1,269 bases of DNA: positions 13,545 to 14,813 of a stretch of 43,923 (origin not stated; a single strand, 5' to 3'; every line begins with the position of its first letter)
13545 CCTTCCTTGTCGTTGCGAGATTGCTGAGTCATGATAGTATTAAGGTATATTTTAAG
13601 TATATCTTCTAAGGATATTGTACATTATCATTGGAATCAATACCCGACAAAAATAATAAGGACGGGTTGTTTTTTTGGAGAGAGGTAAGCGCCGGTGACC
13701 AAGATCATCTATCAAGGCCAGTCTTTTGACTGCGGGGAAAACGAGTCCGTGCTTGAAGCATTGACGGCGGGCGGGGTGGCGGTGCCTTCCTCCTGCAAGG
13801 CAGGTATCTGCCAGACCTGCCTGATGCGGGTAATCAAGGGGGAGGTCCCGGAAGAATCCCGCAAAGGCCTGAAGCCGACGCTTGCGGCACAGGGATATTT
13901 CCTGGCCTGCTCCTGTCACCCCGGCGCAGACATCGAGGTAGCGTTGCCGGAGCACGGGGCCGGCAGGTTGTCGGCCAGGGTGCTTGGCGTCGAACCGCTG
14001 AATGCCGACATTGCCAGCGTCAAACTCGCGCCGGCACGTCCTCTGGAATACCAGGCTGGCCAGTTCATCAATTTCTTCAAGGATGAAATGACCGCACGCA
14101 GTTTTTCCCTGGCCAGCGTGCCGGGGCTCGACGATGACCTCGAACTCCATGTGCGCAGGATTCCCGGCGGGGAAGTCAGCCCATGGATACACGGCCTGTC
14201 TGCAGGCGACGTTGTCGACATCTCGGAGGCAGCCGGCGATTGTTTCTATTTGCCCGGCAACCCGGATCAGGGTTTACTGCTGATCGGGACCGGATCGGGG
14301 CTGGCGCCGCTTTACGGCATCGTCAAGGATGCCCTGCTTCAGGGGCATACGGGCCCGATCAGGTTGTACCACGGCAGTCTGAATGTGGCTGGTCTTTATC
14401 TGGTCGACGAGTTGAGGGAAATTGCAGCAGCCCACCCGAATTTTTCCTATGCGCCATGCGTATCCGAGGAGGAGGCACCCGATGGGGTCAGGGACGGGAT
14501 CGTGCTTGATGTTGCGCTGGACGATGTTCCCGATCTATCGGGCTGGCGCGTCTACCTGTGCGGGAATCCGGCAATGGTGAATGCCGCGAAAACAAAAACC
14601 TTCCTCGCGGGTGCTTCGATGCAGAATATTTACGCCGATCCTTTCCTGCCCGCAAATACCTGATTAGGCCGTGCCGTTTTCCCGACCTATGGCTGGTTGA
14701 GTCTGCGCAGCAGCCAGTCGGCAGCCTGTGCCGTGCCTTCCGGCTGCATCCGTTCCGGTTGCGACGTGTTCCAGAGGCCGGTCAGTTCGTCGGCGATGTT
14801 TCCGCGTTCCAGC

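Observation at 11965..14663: Candidate split NO dioxygenase: stand-alone trHbN plus a separately encoded Fdx-FAD-NAD(P)H reductase under a shared operator type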

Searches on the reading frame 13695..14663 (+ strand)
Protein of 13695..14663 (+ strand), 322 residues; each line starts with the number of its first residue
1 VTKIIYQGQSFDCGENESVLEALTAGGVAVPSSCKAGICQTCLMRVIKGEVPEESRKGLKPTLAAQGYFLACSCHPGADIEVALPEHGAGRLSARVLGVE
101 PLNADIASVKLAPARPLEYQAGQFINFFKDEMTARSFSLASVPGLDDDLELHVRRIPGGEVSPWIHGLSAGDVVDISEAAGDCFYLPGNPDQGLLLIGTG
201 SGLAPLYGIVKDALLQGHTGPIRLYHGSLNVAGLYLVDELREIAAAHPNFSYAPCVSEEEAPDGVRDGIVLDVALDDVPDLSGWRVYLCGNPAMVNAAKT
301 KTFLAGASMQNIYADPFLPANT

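Call 3: search_protein_families(library=pfam, proteins=[window:13695-14663:+], max_evalue=0.01)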
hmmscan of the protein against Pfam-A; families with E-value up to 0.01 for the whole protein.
window:13695-14663:+ (322 aa): 4 families
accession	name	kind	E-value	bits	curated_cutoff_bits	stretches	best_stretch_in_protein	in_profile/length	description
PF00175.26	NAD_binding_1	-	2.3e-16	60.9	22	1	196-299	1-108/109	Oxidoreductase NAD-binding domain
PF00111.32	Fer2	-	7.7e-15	55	21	1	7-76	6-76/77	2Fe-2S iron-sulfur cluster binding domain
PF00970.30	FAD_binding_6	-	2.7e-07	31.3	21.1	1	106-185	16-99/99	Oxidoreductase FAD-binding domain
PF13510.11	Fer2_4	-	0.0021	18.5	22.8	1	4-46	6-58/82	2Fe-2S iron-sulfur cluster binding domain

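Call 4: search_protein_families(library=ncbifam, proteins=[window:13695-14663:+], max_evalue=0.01)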
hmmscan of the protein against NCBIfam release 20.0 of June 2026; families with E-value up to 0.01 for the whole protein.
window:13695-14663:+ (322 aa): 27 families (the best 25 are shown)
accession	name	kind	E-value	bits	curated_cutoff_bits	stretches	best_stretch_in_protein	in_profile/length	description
NF004317.0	PRK05713.1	equivalog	7.3e-58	196.2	338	1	4-320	4-311/312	iron-sulfur-binding ferredoxin reductase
NF045803.1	MethMoxFADbindMmoC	equivalog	1.2e-39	136.1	500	1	10-320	15-343/343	aromatic/alkene monooxygenase hydroxylase FAD-binding subunit MmoC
NF040810.1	BenC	equivalog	1.4e-36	126.4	430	1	12-319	16-332/333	benzoate 1,2-dioxygenase electron transfer component BenC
NF052252.1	flav_redu_LuxG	exception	5.1e-36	124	340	1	94-317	3-229/232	flavin mononucleotide reductase LuxG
NF005963.0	PRK08051.1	equivalog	1.4e-35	122.7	230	1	91-317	3-230/233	NAD(P)H-flavin reductase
NF007964.0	PRK10684.1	equivalog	1.1e-34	119.8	383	2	104-319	22-239/333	NADH oxidoreductase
NF008822.0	PRK11872.1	equivalog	8.1e-25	87.5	402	1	11-320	17-338/341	anthranilate 1,2-dioxygenase electron transfer component AntC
TIGR02160.1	PA_CoA_Oxy5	hypoth_equivalog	1.7e-23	83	420.8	2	117-317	31-241/352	1,2-phenylacetyl-CoA epoxidase subunit PaaE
NF058606.1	GlBtMonoRdsGbcB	equivalog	1.4e-20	73.5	500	2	6-82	284-360/362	glycine betaine monooxygenase reductase subunit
TIGR01941.1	nqrF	equivalog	2e-18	66.5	295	2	130-315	202-401/405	NADH:ubiquinone reductase (Na(+)-transporting) subunit F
NF009805.0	PRK13289.1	equivalog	3.7e-18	65.6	432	1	105-320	168-395/399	NO-inducible flavohemoprotein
TIGR02008.1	fdx_plant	subfamily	1.7e-11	43.8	81.15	1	9-83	15-89/97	ferredoxin [2Fe-2S]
NF006220.0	PRK08345.1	subfamily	1.2e-10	41.1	395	1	116-313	40-247/294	cytochrome-c3 hydrogenase subunit gamma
NF008178.0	PRK10926.1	equivalog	6.5e-10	38.7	390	1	93-298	6-221/248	ferredoxin--NADP(+) reductase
NF007985.1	PRK10713.1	equivalog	2.2e-09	36.8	75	1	7-84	6-81/81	class I ribonucleotide reductase maintenance protein YfaE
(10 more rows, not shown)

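Call 6: find_homologous_proteins(query=window:13695-14663:+, max_evalue=1e-10)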
Query window:13695-14663:+ (322 aa): 2547 proteins with E <= 1e-10 among 8000 candidates; the best 120 are listed.
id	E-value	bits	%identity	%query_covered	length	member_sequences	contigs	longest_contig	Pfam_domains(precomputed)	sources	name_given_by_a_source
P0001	1.0e-213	727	99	100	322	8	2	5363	PF00111.33,PF00175.27,PF00970.31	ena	-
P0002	7.7e-159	546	74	100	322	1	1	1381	PF00111.33,PF00175.27,PF00970.31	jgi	jgi:ferredoxin-NADP reductase/ferredoxin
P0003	7.7e-158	543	73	100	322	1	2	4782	PF00111.33,PF00175.27,PF00970.31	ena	-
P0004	1.6e-156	539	72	100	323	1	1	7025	PF13510.12,PF00111.33,PF00175.27,PF00970.31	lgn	-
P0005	1.2e-152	526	71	100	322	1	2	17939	PF00111.33,PF00175.27,PF00970.31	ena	-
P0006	3.0e-151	521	70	100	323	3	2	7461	PF13510.12,PF00111.33,PF00175.27,PF00970.31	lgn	-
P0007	5.6e-151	521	73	100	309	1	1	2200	PF00111.33,PF00175.27,PF00970.31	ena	-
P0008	5.6e-151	521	70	99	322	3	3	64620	PF00111.33,PF00175.27,PF00970.31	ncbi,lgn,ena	-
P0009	1.4e-150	519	71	100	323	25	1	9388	PF00111.33,PF00175.27,PF00970.31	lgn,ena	-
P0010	1.2e-149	516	71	100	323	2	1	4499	PF13510.12,PF00111.33,PF00175.27,PF00970.31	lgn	-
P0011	1.2e-149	516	70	100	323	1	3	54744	PF13510.12,PF00111.33,PF00175.27,PF00970.31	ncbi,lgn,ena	-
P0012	2.9e-149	515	69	99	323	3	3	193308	PF00111.33,PF00175.27,PF00970.31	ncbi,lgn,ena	-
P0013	7.0e-149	514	68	100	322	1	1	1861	PF00111.33,PF00175.27,PF00970.31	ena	-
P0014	8.7e-149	513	69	100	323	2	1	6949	PF00111.33,PF00175.27,PF00970.31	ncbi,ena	-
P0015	8.9e-149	513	70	99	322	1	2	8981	PF00111.33,PF00175.27,PF00970.31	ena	-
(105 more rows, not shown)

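Call 8: find_related_loci(query=A1, collection=genome_contigs, flank=10000)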
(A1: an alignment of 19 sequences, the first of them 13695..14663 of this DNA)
Query A1 (322 aa) in genome_contigs; peptide patterns used: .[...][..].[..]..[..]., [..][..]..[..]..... (x = any residue, [..] = any of these).
600 stretches matched a pattern (row limit reached: there are more); 518 encode a relative of the query (tblastn E <= 1e-3); the best 80 are kept; 80 distinct loci.
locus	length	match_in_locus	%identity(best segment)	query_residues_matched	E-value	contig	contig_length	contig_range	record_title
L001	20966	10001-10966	70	1-321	1e-154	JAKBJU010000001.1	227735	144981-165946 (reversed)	MAG: Proteobacteria bacterium isolate DS3.bin61 NODE_3_length_227735_cov_7.921439, whole genome shotgun sequence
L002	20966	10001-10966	70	1-321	2e-153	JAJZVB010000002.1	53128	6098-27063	MAG: Proteobacteria bacterium isolate SKS4.bin81 NODE_957_length_53128_cov_2.744722, whole genome shotgun sequence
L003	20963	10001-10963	69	1-320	1e-152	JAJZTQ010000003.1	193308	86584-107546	MAG: Proteobacteria bacterium isolate SKS3.bin83 NODE_71_length_193308_cov_35.617338, whole genome shotgun sequence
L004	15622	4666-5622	68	1-319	8e-144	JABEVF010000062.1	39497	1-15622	MAG: Gallionella sp. isolate MAG 25 k99_925171, whole genome shotgun sequence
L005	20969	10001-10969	67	1-317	4e-143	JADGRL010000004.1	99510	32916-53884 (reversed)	MAG: Gallionella sp. isolate Chersky.15_73 contig-100_15, whole genome shotgun sequence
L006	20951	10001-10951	66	1-317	2e-142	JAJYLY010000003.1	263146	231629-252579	MAG: Proteobacteria bacterium isolate DBS2-1.bin99 NODE_41_length_263146_cov_4.394907, whole genome shotgun sequence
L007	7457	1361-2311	64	1-317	3e-142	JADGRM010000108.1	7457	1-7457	MAG: Gallionella sp. isolate Chersky.3_41 contig-100_6817, whole genome shotgun sequence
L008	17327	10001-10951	65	1-317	8e-142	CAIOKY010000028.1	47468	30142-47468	MAG: uncultured Nitrosomonadales bacterium isolate Umea_bin-02398 genome assembly, contig: bin-02398:028/160, whole geno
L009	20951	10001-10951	66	1-317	3e-141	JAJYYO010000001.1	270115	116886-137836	MAG: Proteobacteria bacterium isolate FK4.bin2 NODE_23_length_270115_cov_10.495422, whole genome shotgun sequence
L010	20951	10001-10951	64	1-317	8e-140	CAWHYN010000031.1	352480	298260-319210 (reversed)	MAG: uncultured beta proteobacterium isolate MFD01476.bin.1.209 genome assembly, contig: contig_22974, whole genome shot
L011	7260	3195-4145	63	1-317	4e-139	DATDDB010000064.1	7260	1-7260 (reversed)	MAG TPA_asm: Gallionellaceae bacterium isolate SMAG_U163 k141_163439, whole genome shotgun sequence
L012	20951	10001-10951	64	1-317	4e-139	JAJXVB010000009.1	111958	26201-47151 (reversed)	MAG: Proteobacteria bacterium isolate BP5.bin129 NODE_196_length_111958_cov_4.090109, whole genome shotgun sequence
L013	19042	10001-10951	65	1-317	2e-138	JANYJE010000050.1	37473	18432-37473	MAG: Nitrosomonadales bacterium isolate GL140_3_metabinner_61_sub GL140_3_k141_1657976, whole genome shotgun sequence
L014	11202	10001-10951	64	1-317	1e-138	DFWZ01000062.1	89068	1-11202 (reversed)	MAG TPA_asm: Gallionella sp. UBA4121 UBA4121_contig_771, whole genome shotgun sequence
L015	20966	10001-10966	63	1-322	7e-137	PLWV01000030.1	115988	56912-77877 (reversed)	MAG: Gallionella sp. isolate palsa_1007 73.20120700_P3D.7_contig_769, whole genome shotgun sequence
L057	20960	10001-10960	55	1-317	1e-111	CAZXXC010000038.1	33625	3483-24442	MAG TPA_asm: uncultured Methylococcaceae bacterium isolate SRP278314_co2_351 genome assembly, contig: NODE_1807_length_3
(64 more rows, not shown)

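Call 21: find_encoding_contigs(protein=P0005, flank=6000, max_places=3)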
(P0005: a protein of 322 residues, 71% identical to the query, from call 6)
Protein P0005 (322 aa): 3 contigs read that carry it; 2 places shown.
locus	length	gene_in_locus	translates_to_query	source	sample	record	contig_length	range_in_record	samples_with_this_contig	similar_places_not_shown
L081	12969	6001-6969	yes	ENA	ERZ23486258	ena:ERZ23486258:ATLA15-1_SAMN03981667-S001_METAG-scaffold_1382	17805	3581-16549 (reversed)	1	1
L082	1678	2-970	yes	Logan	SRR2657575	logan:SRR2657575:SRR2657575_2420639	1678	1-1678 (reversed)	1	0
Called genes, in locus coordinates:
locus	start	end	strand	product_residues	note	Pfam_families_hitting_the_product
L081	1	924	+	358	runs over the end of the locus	PF01476:LysM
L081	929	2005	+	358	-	PF02481:DNA_processg_A, PF17782:WHD_DprA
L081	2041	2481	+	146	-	PF04361:DUF494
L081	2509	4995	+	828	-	PF01751:Toprim, PF01131:Topoisom_bac, PF01396:Zn_ribbon_Top1, PF13368:Toprim_C_rpt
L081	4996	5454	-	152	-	PF02082:Rrf2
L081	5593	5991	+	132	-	PF01152:Bac_globin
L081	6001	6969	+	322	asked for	PF00111:Fer2, PF00970:FAD_binding_6, PF00175:NAD_binding_1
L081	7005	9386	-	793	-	PF02518:HATPase_c, PF00204:DNA_gyraseB, PF01751:Toprim, PF21249:GyrB_hook, PF18053:GyrB_insert, PF00986:DNA_gyraseB_C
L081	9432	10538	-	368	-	PF00712:DNA_pol3_beta, PF02767:DNA_pol3_beta_2, PF02768:DNA_pol3_beta_3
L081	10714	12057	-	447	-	PF11638:DnaA_N, PF00308:Bac_DnaA, PF01695:IstB_IS21 (weak), PF00004:AAA (faint), PF08299:Bac_DnaA_C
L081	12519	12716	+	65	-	PF00825:Ribonuclease_P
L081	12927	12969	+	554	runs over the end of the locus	PF14849:YidC_periplas, PF02096:60KD_IMP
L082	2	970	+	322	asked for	PF00111:Fer2, PF00970:FAD_binding_6, PF00175:NAD_binding_1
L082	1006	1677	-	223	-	?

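Call 22: find_encoding_contigs(protein=P0004, flank=6000, max_places=3)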
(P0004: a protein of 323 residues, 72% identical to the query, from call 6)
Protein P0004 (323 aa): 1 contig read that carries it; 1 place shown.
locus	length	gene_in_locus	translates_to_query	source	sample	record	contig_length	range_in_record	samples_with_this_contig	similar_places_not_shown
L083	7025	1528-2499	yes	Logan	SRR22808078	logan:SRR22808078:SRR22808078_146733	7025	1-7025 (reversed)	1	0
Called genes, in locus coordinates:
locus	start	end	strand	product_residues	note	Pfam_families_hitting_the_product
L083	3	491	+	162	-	?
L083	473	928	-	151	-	PF02082:Rrf2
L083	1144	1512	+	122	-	PF01152:Bac_globin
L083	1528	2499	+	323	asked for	PF00111:Fer2, PF13510:Fer2_4 (weak), PF00970:FAD_binding_6, PF00175:NAD_binding_1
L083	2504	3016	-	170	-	PF00080:Sod_Cu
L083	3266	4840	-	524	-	PF00890:FAD_binding_2, PF01266:DAO (weak), PF07992:Pyr_redox_2 (weak), PF02910:Succ_DH_flav_C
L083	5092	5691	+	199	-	PF07638:Sigma70_ECF, PF04542:Sigma70_r2, PF08281:Sigma70_r4_2, PF04545:Sigma70_r4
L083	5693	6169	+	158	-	PF03872:RseA_N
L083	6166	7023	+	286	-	?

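Call 23: find_encoding_contigs(protein=P0001, flank=6000, max_places=3)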
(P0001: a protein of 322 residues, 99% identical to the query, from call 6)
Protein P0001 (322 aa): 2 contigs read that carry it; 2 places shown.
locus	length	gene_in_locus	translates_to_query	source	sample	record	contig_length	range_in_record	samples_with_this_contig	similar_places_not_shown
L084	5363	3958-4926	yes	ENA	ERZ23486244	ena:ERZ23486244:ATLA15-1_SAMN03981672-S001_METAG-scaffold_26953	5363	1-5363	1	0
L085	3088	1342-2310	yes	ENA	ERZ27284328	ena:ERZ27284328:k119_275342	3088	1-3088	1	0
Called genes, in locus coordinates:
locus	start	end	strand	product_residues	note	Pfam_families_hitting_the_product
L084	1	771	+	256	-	?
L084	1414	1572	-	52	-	-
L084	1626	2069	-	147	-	PF02082:Rrf2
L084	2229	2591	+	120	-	PF01152:Bac_globin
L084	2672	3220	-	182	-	PF04982:TM_HPP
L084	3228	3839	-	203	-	PF00571:CBS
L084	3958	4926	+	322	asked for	PF00111:Fer2, PF00970:FAD_binding_6 (weak), PF00175:NAD_binding_1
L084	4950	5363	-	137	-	?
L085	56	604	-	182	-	PF04982:TM_HPP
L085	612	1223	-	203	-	PF00571:CBS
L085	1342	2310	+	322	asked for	PF00111:Fer2, PF00970:FAD_binding_6 (weak), PF00175:NAD_binding_1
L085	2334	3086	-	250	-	?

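Call 34: search_solved_structures(query=window:13695-14663:+, max_evalue=0.00001, show_alignments=2)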
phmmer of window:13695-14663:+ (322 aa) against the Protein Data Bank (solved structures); distinct sequences matched with E-value up to 0.00001: 86 (the best 60 are shown).
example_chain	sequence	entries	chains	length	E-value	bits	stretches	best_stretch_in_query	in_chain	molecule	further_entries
5ogx_A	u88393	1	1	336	1.3e-55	192.3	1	7-320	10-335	Cytochrome P450 reductase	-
7c3a_A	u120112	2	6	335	8.2e-23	84.5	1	8-317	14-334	Ferredoxin reductase component of carbazole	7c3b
4wqm_A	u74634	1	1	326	8.4e-21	77.8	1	10-300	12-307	Toluene-4-monooxygenase electron transfer component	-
1krh_A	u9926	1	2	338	1.3e-19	73.9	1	14-310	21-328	Benzoate 1,2-Dioxygenase Reductase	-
1qfj_A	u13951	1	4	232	1.1e-15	61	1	92-300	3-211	PROTEIN (FLAVIN REDUCTASE)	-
1gvh_A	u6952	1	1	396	5.6e-14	55.4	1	91-319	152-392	FLAVOHEMOPROTEIN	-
1tvc_A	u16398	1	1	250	5.9e-14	55.3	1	115-320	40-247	METHANE MONOOXYGENASE COMPONENT C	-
7xk3_F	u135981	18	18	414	3.2e-13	52.9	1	155-317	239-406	Na(+)-translocating NADH-quinone reductase subunit F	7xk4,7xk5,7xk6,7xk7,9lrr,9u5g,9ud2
8a1t_F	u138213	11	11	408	3.3e-13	52.9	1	155-317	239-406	Na(+)-translocating NADH-quinone reductase subunit F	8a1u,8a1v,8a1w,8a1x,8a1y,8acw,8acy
7qu3_A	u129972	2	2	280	8.4e-12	48.3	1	130-317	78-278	Na(+)-translocating NADH-quinone reductase subunit F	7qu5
7qty_A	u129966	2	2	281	1.4e-11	47.5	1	131-317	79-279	Na(+)-translocating NADH-quinone reductase subunit F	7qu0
8dos_A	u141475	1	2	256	3.4e-11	46.3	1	87-297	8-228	Flavodoxin/ferredoxin--NADP reductase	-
1iue_A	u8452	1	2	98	5.7e-11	45.5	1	10-82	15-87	FERREDOXIN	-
7rom_A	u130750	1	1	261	8.8e-11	44.9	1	134-303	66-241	NADH-cytochrome b5 reductase 1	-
6iri_A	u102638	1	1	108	1.1e-10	44.5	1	16-86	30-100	Ferredoxin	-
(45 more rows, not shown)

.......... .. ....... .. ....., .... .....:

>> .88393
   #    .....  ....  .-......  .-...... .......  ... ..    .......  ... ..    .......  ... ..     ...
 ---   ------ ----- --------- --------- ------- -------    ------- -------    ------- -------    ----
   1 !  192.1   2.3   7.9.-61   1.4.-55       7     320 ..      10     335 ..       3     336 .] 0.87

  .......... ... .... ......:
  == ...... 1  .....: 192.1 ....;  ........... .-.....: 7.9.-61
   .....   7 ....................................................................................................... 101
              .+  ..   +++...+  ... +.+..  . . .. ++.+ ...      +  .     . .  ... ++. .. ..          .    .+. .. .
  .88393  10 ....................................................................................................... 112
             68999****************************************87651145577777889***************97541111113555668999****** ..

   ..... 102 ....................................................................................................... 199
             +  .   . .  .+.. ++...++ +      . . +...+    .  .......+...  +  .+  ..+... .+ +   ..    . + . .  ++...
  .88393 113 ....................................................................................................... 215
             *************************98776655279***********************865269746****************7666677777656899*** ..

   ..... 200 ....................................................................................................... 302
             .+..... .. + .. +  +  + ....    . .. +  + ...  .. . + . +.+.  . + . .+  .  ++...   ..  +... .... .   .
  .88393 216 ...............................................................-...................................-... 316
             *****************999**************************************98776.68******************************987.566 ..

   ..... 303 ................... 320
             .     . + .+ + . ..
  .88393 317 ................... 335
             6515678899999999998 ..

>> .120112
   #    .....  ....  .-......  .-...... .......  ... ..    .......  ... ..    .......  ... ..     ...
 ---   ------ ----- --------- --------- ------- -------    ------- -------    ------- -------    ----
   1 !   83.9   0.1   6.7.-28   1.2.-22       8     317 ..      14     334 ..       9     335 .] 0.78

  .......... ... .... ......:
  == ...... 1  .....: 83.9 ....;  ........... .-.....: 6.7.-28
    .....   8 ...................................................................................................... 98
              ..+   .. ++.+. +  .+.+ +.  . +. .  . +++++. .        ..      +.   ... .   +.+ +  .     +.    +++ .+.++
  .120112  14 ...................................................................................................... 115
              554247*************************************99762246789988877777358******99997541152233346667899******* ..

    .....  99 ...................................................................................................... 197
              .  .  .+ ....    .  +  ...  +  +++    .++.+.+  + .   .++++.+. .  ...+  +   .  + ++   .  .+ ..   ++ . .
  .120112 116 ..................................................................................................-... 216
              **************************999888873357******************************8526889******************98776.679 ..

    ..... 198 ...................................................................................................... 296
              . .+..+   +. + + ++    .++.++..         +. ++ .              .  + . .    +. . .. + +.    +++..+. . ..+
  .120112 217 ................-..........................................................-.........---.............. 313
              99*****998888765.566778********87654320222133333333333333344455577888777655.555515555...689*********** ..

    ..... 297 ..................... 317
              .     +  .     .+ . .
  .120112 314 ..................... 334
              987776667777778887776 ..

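Call 56: search_protein_families(library=pfam, proteins=[L057:4025-5158:+, L057:5198-6883:+], max_evalue=0.001)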
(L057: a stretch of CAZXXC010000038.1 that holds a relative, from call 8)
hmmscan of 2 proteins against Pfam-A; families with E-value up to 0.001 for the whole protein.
L057:4025-5158:+ (377 aa): 2 families
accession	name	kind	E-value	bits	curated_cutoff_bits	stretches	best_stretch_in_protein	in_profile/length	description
PF01152.27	Bac_globin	-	6.2e-17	62.4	21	1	259-375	2-120/121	Bacterial-like globin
PF01243.27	PNPOx_N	-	3.7e-13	50.3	28.1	1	91-223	3-120/120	Pyridoxamine 5'-phosphate oxidase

L057:5198-6883:+ (561 aa): 6 families
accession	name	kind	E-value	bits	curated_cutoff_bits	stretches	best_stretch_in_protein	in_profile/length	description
PF00970.30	FAD_binding_6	-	1.9e-16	60.7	21.1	1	223-318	2-97/99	Oxidoreductase FAD-binding domain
PF00175.26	NAD_binding_1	-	8.4e-14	52.6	22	1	330-437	1-108/109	Oxidoreductase NAD-binding domain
PF00111.32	Fer2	-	1.2e-12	48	21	1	483-553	4-76/77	2Fe-2S iron-sulfur cluster binding domain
PF00498.31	FHA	-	1.9e-11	44.7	20.7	1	92-157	1-66/67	FHA domain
PF16697.10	Yop-YscD_cpl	-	2.6e-05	24.8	33.2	1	90-141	17-68/94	Inner membrane component of T3SS, cytoplasmic domain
PF08030.17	NAD_binding_6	-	0.00061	20.3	22.2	0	327-391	3-75/156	Ferric reductase NAD binding domain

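Call 77: predict_structure(alignment_id=A1)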
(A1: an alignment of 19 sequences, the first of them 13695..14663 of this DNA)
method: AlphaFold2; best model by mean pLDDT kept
length: 322 residues; sequences in the alignment: 19
mean_pLDDT: 83.5   pTM: 0.80
mean pLDDT of the five models: 83.5, 76.3, 74.6, 74.5, 69.7
residues with pLDDT >= 90: 129; 70-90: 154; 50-70: 21; < 50: 18
segments of 3 or more residues with pLDDT < 50: 35-38, 138-146, 319-322
pLDDT, mean of each block of 10 residues (from residue 1): 92 93 90 59 87 85 86 92 71 89 80 82 78 54 57 74 87 85 83 92 81 91 94 84 96 94 93 96 92 83 92 68 33
secondary structure, 60 per line:
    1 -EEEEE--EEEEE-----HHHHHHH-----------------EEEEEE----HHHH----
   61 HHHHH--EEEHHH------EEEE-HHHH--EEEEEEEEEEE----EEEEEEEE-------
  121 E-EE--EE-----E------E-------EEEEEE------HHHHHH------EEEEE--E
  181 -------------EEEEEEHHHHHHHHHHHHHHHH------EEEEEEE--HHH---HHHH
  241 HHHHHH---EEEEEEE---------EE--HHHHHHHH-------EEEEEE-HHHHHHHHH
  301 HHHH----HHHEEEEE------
elements in order: E2-6 E9-13 H19-25 E43-48 H53-56 H61-65 E68-70 E80-83 H85-88 E91-101 E106-113 E149-154 H161-166 E173-177 E194-199 H200-215 E222-228 H237-246 E250-256 H270-277 E285-290 H292-304 E312-316
